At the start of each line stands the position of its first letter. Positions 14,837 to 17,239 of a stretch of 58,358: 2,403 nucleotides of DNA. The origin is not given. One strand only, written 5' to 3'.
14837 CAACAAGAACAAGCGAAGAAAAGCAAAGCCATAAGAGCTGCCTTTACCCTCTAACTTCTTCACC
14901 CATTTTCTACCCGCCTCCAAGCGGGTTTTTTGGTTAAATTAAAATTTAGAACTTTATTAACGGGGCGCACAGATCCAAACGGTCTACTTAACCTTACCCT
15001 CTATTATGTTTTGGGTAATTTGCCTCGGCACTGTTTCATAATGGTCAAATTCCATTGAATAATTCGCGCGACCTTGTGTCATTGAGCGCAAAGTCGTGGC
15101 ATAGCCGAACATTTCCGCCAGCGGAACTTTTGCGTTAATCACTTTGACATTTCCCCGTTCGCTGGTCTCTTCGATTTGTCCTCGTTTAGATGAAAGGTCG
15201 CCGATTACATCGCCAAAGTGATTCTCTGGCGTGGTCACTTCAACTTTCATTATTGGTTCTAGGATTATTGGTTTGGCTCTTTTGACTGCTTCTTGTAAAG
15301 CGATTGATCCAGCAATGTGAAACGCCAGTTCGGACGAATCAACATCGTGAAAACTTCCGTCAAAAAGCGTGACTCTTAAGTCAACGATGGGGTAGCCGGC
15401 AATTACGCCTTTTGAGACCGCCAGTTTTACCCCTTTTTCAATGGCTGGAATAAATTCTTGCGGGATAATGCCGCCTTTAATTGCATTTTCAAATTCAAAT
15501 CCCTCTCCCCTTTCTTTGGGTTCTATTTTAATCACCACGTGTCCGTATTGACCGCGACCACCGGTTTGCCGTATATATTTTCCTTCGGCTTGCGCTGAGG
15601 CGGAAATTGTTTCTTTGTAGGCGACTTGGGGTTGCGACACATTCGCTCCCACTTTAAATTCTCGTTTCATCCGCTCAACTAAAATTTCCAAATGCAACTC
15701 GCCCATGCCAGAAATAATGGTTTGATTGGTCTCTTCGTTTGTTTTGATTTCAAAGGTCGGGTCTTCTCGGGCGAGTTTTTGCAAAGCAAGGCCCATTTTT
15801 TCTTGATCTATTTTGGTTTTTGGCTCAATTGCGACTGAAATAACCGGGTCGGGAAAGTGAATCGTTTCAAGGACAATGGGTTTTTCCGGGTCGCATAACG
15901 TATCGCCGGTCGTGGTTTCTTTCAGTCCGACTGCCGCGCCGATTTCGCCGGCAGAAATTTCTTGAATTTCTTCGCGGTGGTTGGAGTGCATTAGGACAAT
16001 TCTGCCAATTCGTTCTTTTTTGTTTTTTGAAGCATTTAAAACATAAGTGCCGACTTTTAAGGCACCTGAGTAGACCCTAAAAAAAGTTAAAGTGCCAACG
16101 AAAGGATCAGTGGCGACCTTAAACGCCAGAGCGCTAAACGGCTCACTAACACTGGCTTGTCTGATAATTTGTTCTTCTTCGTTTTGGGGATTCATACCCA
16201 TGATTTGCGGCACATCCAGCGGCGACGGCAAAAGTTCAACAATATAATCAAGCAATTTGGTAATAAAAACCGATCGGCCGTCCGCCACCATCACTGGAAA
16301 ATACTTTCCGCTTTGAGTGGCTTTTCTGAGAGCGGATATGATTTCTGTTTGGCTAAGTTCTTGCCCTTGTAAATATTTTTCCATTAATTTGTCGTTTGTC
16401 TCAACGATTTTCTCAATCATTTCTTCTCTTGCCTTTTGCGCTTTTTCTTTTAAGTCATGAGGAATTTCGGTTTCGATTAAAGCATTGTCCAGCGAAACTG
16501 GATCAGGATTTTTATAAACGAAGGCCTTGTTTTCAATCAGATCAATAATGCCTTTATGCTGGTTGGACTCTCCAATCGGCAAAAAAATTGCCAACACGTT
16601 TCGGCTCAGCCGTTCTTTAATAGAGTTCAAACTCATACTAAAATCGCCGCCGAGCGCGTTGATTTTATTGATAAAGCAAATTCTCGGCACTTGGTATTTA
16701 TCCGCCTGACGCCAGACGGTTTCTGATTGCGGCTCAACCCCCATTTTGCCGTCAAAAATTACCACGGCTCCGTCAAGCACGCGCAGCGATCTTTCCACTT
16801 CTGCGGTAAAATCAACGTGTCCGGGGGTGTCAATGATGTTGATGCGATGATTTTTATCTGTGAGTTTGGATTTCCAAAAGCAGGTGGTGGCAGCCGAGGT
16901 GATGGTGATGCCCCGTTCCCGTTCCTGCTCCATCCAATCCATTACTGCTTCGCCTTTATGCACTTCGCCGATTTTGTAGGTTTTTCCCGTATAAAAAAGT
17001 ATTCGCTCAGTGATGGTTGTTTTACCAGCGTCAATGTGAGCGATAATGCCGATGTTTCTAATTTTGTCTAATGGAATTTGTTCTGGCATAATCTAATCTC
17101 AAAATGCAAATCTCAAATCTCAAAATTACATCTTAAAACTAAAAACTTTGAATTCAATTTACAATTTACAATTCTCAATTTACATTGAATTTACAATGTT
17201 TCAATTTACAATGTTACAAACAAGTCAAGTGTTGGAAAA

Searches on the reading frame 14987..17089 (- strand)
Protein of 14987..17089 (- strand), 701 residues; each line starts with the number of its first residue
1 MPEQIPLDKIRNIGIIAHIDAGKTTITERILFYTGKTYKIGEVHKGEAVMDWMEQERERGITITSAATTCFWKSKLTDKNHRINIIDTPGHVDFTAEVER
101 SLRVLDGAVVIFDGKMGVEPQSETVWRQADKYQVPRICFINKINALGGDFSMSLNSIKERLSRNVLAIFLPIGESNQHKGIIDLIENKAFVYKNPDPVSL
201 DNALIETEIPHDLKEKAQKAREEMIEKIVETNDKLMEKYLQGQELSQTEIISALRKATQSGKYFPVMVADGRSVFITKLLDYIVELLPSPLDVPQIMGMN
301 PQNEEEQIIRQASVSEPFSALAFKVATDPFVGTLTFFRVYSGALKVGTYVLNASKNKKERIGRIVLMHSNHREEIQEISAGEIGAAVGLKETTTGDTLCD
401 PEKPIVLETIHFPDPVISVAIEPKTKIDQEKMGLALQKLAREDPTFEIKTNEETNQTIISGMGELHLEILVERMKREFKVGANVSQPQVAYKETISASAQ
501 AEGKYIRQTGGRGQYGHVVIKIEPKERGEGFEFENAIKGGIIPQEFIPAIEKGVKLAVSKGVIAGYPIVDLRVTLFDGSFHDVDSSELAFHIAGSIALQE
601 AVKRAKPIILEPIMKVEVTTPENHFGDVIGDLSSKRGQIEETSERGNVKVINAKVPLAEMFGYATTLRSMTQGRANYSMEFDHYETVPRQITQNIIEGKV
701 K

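Call 26: find_related_loci(query=window:14987-17089:-, collection=genome_contigs, flank=6000)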
Query window:14987-17089:- (701 aa) in genome_contigs; peptide patterns used: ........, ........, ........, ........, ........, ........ (x = any residue, [..] = any of these).
600 stretches matched a pattern (row limit reached: there are more); 592 encode a relative of the query (tblastn E <= 1e-3); the best 80 are kept; 80 distinct loci.
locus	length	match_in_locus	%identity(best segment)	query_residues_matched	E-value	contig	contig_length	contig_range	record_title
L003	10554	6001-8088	66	1-701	0e+0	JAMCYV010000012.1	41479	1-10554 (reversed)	MAG: Patescibacteria group bacterium isolate FK_Sedi_B_Bin.336 NODE_2535_length_41479_cov_4.34833, whole genome shotgun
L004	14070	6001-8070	64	1-693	0e+0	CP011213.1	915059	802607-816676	MAG: Berkelbacteria bacterium GW2011_GWE1_39_12, complete genome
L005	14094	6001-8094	64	6-699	0e+0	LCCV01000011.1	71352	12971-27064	MAG: Parcubacteria group bacterium GW2011_GWA2_42_14 UV01_C0011, whole genome shotgun sequence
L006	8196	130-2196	63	1-699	0e+0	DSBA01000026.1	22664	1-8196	MAG TPA_asm: Candidatus Uhrbacteria bacterium isolate SpSt-1161 Ga0129302_1000847, whole genome shotgun sequence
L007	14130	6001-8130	62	1-699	0e+0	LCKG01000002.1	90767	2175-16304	MAG: Parcubacteria group bacterium GW2011_GWC1_45_13 UW93_C0002, whole genome shotgun sequence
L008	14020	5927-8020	61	4-701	0e+0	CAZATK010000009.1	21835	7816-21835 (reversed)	MAG TPA_asm: uncultured Candidatus Saccharibacteria bacterium isolate SRP178908_co1_176 genome assembly, contig: NODE_15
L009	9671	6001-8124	61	6-699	0e+0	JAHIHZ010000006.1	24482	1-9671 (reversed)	MAG: Patescibacteria group bacterium isolate KR11_S3.mb.10 KR11_S3.mb.10_k141_47692, whole genome shotgun sequence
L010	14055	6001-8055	62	7-696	0e+0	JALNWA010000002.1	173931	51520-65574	MAG: Candidatus Gracilibacteria bacterium isolate SO_2016_GW1 bin 4 scaffold00172_OW334_2016, whole genome shotgun seque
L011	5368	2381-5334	62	1-701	0e+0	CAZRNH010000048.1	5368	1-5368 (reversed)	MAG TPA_asm: uncultured Candidatus Saccharibacteria bacterium isolate SRP090828_co1_102 genome assembly, contig: NODE_38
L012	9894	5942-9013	62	1-701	0e+0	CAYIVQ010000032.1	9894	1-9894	MAG TPA_asm: uncultured Candidatus Saccharibacteria bacterium isolate ERP119705_co8_44 genome assembly, contig: NODE_651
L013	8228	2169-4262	62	4-701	0e+0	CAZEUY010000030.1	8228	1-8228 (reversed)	MAG TPA_asm: uncultured Candidatus Saccharibacteria bacterium isolate SRP178699_co2_75 genome assembly, contig: NODE_947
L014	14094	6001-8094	61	4-701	0e+0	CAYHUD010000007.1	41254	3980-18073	MAG TPA_asm: uncultured Candidatus Saccharibacteria bacterium isolate ERP119705_co16_431 genome assembly, contig: NODE_6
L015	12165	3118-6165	61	1-699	0e+0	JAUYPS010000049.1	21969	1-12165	MAG: bacterium isolate C4_metabat.bin.47 C4_k141_443405, whole genome shotgun sequence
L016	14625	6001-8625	61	1-701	0e+0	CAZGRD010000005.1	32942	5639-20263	MAG TPA_asm: uncultured Candidatus Saccharibacteria bacterium isolate SRP050083_co1_437 genome assembly, contig: NODE_46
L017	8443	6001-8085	59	1-696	0e+0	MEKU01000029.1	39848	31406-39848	MAG: Acidobacteria bacterium RIFCSPLOWO2_02_FULL_67_21 rifcsplowo2_02_scaffold_2005, whole genome shotgun sequence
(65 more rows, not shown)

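Call 30: find_homologous_proteins(query=window:14987-17089:-, max_evalue=1e-100)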
Query window:14987-17089:- (701 aa): 8000 proteins with E <= 1e-100 among 8000 candidates; the best 120 are listed.
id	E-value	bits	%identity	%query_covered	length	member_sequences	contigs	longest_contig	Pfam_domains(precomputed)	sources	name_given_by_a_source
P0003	0.0e+0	1555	100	100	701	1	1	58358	PF00679.31,PF14492.13,PF00009.34,PF03764.25,PF16658.12,PF03144.32,PF22042.3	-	-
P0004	0.0e+0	1262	79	100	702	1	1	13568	PF00679.31,PF14492.13,PF00009.34,PF03764.25,PF16658.12,PF03144.32,PF22042.3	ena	-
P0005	0.0e+0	1261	79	100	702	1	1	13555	PF00679.31,PF14492.13,PF00009.34,PF03764.25,PF16658.12,PF03144.32,PF22042.3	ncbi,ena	-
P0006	0.0e+0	1261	79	100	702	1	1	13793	PF00679.31,PF14492.13,PF00009.34,PF03764.25,PF16658.12,PF03144.32,PF22042.3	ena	-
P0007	0.0e+0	1259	79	100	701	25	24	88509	PF00679.31,PF14492.13,PF00009.34,PF03764.25,PF16658.12,PF03144.32,PF22042.3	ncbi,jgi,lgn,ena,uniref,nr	ncbi:elongation factor G [Candidatus Berkelbacteria bacterium CG_4_9_14_3_um_filter_39_23]|uniref:El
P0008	0.0e+0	1230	79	97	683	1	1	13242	PF00679.31,PF14492.13,PF00009.34,PF03764.25,PF16658.12,PF03144.32,PF22042.3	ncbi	ncbi:MAG: elongation factor G, partial [Patescibacteria group bacterium]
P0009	0.0e+0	1106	70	100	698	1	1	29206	PF00679.31,PF14492.13,PF00009.34,PF03764.25,PF16658.12,PF03144.32,PF22042.3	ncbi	-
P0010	0.0e+0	1094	69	100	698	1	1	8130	PF00679.31,PF14492.13,PF00009.34,PF03764.25,PF16658.12,PF03144.32,PF22042.3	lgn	-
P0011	0.0e+0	1083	69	100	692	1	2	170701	PF00679.31,PF14492.13,PF00009.34,PF03764.25,PF16658.12,PF03144.32,PF22042.3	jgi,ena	-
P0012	0.0e+0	1081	69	100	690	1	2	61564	PF00679.31,PF14492.13,PF00009.34,PF03764.25,PF16658.12,PF03144.32,PF22042.3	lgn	-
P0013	0.0e+0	1079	69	100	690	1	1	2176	PF00679.31,PF14492.13,PF00009.34,PF03764.25,PF16658.12,PF03144.32,PF22042.3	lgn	-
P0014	0.0e+0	1076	68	100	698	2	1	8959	PF00679.31,PF14492.13,PF00009.34,PF03764.25,PF16658.12,PF03144.32,PF22042.3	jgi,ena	-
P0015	0.0e+0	1070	69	100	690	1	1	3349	PF00679.31,PF14492.13,PF00009.34,PF03764.25,PF16658.12,PF03144.32,PF22042.3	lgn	-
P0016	0.0e+0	1069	69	100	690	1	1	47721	PF00679.31,PF14492.13,PF00009.34,PF03764.25,PF16658.12,PF03144.32,PF22042.3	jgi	-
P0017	0.0e+0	1067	67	100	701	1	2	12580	PF00679.31,PF14492.13,PF00009.34,PF03764.25,PF16658.12,PF03144.32,PF22042.3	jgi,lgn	-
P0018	0.0e+0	1067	68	100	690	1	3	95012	PF00679.31,PF14492.13,PF00009.34,PF03764.25,PF16658.12,PF03144.32,PF22042.3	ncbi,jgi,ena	-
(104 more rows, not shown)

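Call 33: find_encoding_contigs(protein=P0007, flank=6000, max_places=4)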
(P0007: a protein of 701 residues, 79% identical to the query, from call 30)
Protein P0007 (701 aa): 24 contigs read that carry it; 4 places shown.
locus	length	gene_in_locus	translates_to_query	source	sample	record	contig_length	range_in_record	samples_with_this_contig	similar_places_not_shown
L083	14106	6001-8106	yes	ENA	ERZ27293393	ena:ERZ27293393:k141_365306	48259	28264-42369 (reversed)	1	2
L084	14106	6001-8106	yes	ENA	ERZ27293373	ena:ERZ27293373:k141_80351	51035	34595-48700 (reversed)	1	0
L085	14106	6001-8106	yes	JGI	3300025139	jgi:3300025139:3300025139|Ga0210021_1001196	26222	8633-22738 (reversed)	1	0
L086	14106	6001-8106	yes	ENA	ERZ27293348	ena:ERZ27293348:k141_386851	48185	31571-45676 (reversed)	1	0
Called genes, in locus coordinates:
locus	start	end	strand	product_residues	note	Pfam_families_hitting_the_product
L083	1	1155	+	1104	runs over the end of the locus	PF04563:RNA_pol_Rpb2_1, PF04561:RNA_pol_Rpb2_2, PF04565:RNA_pol_Rpb2_3, PF10385:RNA_pol_Rpb2_45, PF00562:RNA_pol_Rpb2_6, PF04560:RNA_pol_Rpb2_7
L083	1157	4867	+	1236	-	PF04997:RNA_pol_Rpb1_1, PF00623:RNA_pol_Rpb1_2, PF04983:RNA_pol_Rpb1_3, PF05000:RNA_pol_Rpb1_4, PF04998:RNA_pol_Rpb1_5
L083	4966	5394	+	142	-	PF00164:Ribosom_S12_S23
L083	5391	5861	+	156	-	PF00177:Ribosomal_S7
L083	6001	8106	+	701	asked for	PF00009:GTP_EFTU, PF22042:EF-G_D2, PF03144:GTP_EFTU_D2, PF14492:EFG_III, PF16658:RF3_C, PF03764:EFG_IV, PF00679:EFG_C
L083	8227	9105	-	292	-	-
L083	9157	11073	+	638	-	PF04773:FecR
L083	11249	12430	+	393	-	PF00009:GTP_EFTU, PF03144:GTP_EFTU_D2, PF03143:GTP_EFTU_D3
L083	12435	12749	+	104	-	PF00338:Ribosomal_S10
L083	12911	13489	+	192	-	PF00297:Ribosomal_L3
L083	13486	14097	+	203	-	PF00573:Ribosomal_L4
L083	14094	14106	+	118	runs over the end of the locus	PF00276:Ribosomal_L23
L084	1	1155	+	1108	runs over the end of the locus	PF04563:RNA_pol_Rpb2_1, PF04561:RNA_pol_Rpb2_2, PF04565:RNA_pol_Rpb2_3, PF10385:RNA_pol_Rpb2_45, PF00562:RNA_pol_Rpb2_6, PF04560:RNA_pol_Rpb2_7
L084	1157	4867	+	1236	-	PF04997:RNA_pol_Rpb1_1, PF00623:RNA_pol_Rpb1_2, PF04983:RNA_pol_Rpb1_3, PF05000:RNA_pol_Rpb1_4, PF04998:RNA_pol_Rpb1_5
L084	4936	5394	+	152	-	PF00164:Ribosom_S12_S23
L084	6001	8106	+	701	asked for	PF00009:GTP_EFTU, PF22042:EF-G_D2, PF03144:GTP_EFTU_D2, PF14492:EFG_III, PF16658:RF3_C, PF03764:EFG_IV, PF00679:EFG_C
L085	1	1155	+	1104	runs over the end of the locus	PF04563:RNA_pol_Rpb2_1, PF04561:RNA_pol_Rpb2_2, PF04565:RNA_pol_Rpb2_3, PF10385:RNA_pol_Rpb2_45, PF00562:RNA_pol_Rpb2_6, PF04560:RNA_pol_Rpb2_7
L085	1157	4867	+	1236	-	PF04997:RNA_pol_Rpb1_1, PF00623:RNA_pol_Rpb1_2, PF04983:RNA_pol_Rpb1_3, PF05000:RNA_pol_Rpb1_4, PF04998:RNA_pol_Rpb1_5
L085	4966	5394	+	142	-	PF00164:Ribosom_S12_S23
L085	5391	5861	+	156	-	PF00177:Ribosomal_S7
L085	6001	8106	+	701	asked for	PF00009:GTP_EFTU, PF22042:EF-G_D2, PF03144:GTP_EFTU_D2, PF14492:EFG_III, PF16658:RF3_C, PF03764:EFG_IV, PF00679:EFG_C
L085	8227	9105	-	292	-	-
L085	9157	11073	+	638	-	PF04773:FecR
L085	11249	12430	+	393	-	PF00009:GTP_EFTU, PF03144:GTP_EFTU_D2, PF03143:GTP_EFTU_D3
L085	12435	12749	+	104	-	PF00338:Ribosomal_S10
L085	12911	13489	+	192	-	PF00297:Ribosomal_L3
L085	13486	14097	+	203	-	PF00573:Ribosomal_L4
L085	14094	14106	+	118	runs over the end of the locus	PF00276:Ribosomal_L23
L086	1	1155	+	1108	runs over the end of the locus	PF04563:RNA_pol_Rpb2_1, PF04561:RNA_pol_Rpb2_2, PF04565:RNA_pol_Rpb2_3, PF10385:RNA_pol_Rpb2_45, PF00562:RNA_pol_Rpb2_6, PF04560:RNA_pol_Rpb2_7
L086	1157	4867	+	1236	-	PF04997:RNA_pol_Rpb1_1, PF00623:RNA_pol_Rpb1_2, PF04983:RNA_pol_Rpb1_3, PF05000:RNA_pol_Rpb1_4, PF04998:RNA_pol_Rpb1_5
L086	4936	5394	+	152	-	PF00164:Ribosom_S12_S23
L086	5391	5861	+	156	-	PF00177:Ribosomal_S7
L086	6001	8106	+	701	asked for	PF00009:GTP_EFTU, PF22042:EF-G_D2, PF03144:GTP_EFTU_D2, PF14492:EFG_III, PF16658:RF3_C, PF03764:EFG_IV, PF00679:EFG_C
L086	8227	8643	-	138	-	-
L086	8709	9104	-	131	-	-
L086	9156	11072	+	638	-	PF04773:FecR (weak)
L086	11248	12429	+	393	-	PF00009:GTP_EFTU, PF03144:GTP_EFTU_D2, PF03143:GTP_EFTU_D3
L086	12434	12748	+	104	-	PF00338:Ribosomal_S10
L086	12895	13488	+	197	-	PF00297:Ribosomal_L3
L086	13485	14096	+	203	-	PF00573:Ribosomal_L4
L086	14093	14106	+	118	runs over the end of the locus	PF00276:Ribosomal_L23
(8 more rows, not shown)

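Call 34: find_encoding_contigs(protein=P0004, flank=6000, max_places=2)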
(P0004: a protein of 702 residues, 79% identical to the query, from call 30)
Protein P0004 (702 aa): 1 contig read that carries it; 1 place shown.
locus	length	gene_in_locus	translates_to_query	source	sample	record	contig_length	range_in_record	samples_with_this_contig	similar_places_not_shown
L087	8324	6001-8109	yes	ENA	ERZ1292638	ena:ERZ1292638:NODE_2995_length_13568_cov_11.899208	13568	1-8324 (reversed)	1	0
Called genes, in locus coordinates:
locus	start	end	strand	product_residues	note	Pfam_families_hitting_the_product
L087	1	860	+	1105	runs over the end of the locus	PF04563:RNA_pol_Rpb2_1, PF04561:RNA_pol_Rpb2_2, PF04565:RNA_pol_Rpb2_3, PF10385:RNA_pol_Rpb2_45, PF00562:RNA_pol_Rpb2_6, PF04560:RNA_pol_Rpb2_7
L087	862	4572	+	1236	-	PF04997:RNA_pol_Rpb1_1, PF00623:RNA_pol_Rpb1_2, PF04983:RNA_pol_Rpb1_3, PF01551:Peptidase_M23 (faint), PF05000:RNA_pol_Rpb1_4, PF04998:RNA_pol_Rpb1_5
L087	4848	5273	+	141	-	PF00164:Ribosom_S12_S23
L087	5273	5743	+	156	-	PF00177:Ribosomal_S7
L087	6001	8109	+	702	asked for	PF00009:GTP_EFTU, PF22042:EF-G_D2, PF03144:GTP_EFTU_D2, PF14492:EFG_III, PF16658:RF3_C, PF03764:EFG_IV, PF00679:EFG_C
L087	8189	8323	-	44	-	?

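Call 35: find_encoding_contigs(protein=P0009, flank=6000, max_places=2)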
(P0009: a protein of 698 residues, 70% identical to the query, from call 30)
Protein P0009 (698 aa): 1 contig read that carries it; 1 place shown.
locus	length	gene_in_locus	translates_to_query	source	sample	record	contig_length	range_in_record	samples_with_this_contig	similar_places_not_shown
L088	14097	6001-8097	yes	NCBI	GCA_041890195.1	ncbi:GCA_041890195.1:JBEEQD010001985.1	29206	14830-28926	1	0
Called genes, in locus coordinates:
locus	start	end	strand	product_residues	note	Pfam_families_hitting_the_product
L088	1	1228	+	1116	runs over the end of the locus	PF04563:RNA_pol_Rpb2_1, PF04561:RNA_pol_Rpb2_2, PF04565:RNA_pol_Rpb2_3, PF10385:RNA_pol_Rpb2_45, PF00562:RNA_pol_Rpb2_6, PF04560:RNA_pol_Rpb2_7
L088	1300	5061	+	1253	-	PF04997:RNA_pol_Rpb1_1, PF00623:RNA_pol_Rpb1_2, PF04983:RNA_pol_Rpb1_3, PF05000:RNA_pol_Rpb1_4, PF04998:RNA_pol_Rpb1_5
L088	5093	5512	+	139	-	PF00164:Ribosom_S12_S23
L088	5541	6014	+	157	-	PF00177:Ribosomal_S7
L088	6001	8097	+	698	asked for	PF00009:GTP_EFTU, PF22042:EF-G_D2, PF03144:GTP_EFTU_D2, PF14492:EFG_III, PF16658:RF3_C (weak), PF03764:EFG_IV, PF00679:EFG_C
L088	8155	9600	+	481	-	-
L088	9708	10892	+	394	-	PF00009:GTP_EFTU, PF03144:GTP_EFTU_D2, PF03143:GTP_EFTU_D3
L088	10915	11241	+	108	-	PF00338:Ribosomal_S10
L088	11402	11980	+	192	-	-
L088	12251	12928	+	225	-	PF00297:Ribosomal_L3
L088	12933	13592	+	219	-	PF00573:Ribosomal_L4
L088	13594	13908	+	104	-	PF00276:Ribosomal_L23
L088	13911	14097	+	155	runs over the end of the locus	?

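Call 48: find_encoding_contigs(protein=P0006, flank=8000, max_places=2)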
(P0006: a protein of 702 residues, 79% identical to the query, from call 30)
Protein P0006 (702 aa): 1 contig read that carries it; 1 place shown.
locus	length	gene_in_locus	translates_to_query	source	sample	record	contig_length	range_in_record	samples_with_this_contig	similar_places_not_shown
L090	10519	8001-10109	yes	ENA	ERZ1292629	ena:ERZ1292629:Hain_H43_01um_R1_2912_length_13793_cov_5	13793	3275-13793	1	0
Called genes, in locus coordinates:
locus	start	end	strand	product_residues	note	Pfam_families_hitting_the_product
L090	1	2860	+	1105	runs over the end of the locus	PF04563:RNA_pol_Rpb2_1, PF04561:RNA_pol_Rpb2_2, PF04565:RNA_pol_Rpb2_3, PF10385:RNA_pol_Rpb2_45, PF00562:RNA_pol_Rpb2_6, PF04560:RNA_pol_Rpb2_7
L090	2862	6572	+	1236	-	PF04997:RNA_pol_Rpb1_1, PF00623:RNA_pol_Rpb1_2, PF04983:RNA_pol_Rpb1_3, PF01551:Peptidase_M23 (faint), PF05000:RNA_pol_Rpb1_4, PF04998:RNA_pol_Rpb1_5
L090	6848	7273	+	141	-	PF00164:Ribosom_S12_S23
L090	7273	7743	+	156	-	PF00177:Ribosomal_S7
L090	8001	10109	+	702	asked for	PF00009:GTP_EFTU, PF22042:EF-G_D2, PF03144:GTP_EFTU_D2, PF14492:EFG_III, PF16658:RF3_C, PF03764:EFG_IV, PF00679:EFG_C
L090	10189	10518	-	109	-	?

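Call 49: find_encoding_contigs(protein=P0011, flank=6000, max_places=2)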
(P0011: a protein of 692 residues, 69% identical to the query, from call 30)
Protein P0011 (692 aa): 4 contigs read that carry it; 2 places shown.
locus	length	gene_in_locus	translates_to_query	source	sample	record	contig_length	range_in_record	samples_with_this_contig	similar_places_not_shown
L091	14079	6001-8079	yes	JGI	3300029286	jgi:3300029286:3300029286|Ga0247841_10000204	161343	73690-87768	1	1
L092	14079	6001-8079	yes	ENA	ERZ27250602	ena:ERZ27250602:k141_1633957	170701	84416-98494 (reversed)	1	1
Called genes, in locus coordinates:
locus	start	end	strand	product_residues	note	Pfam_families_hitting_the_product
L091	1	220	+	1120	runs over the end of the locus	PF04563:RNA_pol_Rpb2_1, PF04561:RNA_pol_Rpb2_2, PF04565:RNA_pol_Rpb2_3, PF10385:RNA_pol_Rpb2_45, PF00562:RNA_pol_Rpb2_6, PF04560:RNA_pol_Rpb2_7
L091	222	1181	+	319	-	PF01784:DUF34_NIF3 (faint)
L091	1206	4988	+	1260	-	PF04997:RNA_pol_Rpb1_1, PF00623:RNA_pol_Rpb1_2, PF04983:RNA_pol_Rpb1_3, PF05000:RNA_pol_Rpb1_4, PF04998:RNA_pol_Rpb1_5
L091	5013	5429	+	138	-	PF00164:Ribosom_S12_S23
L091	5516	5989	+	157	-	PF00177:Ribosomal_S7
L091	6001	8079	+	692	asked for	PF00009:GTP_EFTU, PF03144:GTP_EFTU_D2, PF22042:EF-G_D2, PF14492:EFG_III, PF16658:RF3_C, PF03764:EFG_IV, PF00679:EFG_C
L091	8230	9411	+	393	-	PF00009:GTP_EFTU, PF03144:GTP_EFTU_D2, PF03143:GTP_EFTU_D3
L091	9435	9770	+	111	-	PF00338:Ribosomal_S10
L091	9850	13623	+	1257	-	PF13205:Big_5, PF02369:Big_1, PF09134:Invasin_D3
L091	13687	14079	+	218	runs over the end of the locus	-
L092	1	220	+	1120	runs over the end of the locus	PF04563:RNA_pol_Rpb2_1, PF04561:RNA_pol_Rpb2_2, PF04565:RNA_pol_Rpb2_3, PF10385:RNA_pol_Rpb2_45, PF00562:RNA_pol_Rpb2_6, PF04560:RNA_pol_Rpb2_7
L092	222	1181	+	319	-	PF01784:DUF34_NIF3 (faint)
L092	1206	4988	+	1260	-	PF04997:RNA_pol_Rpb1_1, PF00623:RNA_pol_Rpb1_2, PF04983:RNA_pol_Rpb1_3, PF05000:RNA_pol_Rpb1_4, PF04998:RNA_pol_Rpb1_5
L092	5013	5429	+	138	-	PF00164:Ribosom_S12_S23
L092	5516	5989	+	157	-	PF00177:Ribosomal_S7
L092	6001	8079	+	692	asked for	PF00009:GTP_EFTU, PF03144:GTP_EFTU_D2, PF22042:EF-G_D2, PF14492:EFG_III, PF16658:RF3_C, PF03764:EFG_IV, PF00679:EFG_C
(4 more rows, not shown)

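Call 69: search_protein_families(library=pfam, proteins=[L083:9385-11070:+, L088:8155-9597:+], max_evalue=0.01)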
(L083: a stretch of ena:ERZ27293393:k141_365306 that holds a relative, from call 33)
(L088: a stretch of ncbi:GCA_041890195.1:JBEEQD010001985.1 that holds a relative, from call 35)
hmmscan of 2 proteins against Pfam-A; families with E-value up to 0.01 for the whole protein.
L083:9385-11070:+ (562 aa): 1 family
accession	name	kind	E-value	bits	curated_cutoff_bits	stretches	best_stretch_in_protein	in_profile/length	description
PF04773.18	FecR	-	1.8e-08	35.1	24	1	101-194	2-96/97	FecR protein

L088:8155-9597:+ (481 aa): 1 family
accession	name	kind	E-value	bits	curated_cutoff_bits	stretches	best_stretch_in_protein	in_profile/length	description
PF08334.16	T2SSG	-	0.0016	18.9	21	1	381-452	9-81/108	Type II secretion system (T2SS), protein G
